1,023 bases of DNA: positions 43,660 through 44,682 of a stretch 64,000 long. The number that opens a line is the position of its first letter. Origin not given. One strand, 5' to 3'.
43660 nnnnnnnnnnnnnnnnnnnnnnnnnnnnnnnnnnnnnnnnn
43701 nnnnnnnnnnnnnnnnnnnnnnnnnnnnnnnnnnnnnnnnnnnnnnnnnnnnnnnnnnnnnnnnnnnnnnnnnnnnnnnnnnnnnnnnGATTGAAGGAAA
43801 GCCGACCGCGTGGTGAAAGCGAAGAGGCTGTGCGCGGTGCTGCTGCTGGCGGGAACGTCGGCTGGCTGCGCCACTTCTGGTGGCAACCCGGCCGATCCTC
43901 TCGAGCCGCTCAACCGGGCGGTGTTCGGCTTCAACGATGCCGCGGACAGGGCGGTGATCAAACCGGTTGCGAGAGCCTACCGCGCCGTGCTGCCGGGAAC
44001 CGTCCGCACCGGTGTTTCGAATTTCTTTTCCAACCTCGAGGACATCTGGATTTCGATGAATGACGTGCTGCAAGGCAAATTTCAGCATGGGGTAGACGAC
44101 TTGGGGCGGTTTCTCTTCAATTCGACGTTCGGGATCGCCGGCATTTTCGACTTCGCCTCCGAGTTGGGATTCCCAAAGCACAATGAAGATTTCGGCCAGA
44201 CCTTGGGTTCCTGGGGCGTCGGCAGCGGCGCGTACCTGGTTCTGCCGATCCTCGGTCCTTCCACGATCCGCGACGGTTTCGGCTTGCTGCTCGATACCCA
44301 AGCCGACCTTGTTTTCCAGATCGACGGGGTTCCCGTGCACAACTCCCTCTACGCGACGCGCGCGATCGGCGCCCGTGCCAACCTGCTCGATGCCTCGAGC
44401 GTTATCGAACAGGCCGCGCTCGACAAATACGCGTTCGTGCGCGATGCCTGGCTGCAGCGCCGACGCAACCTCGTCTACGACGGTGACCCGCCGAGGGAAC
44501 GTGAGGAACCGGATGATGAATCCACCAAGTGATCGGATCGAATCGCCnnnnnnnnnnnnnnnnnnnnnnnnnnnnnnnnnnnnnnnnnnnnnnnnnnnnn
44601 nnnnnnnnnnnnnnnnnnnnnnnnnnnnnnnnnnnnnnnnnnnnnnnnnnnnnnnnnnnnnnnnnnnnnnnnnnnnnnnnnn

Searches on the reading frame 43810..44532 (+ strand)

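Call 39: search_protein_families(library=pfam, proteins=[window:43810-44532:+], max_evalue=0.00001)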
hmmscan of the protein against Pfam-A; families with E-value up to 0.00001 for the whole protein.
window:43810-44532:+ (240 aa): 1 family
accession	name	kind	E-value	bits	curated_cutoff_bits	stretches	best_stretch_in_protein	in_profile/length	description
PF04333.18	MlaA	-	2.8e-77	259.2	25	1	28-220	2-194/195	MlaA lipoprotein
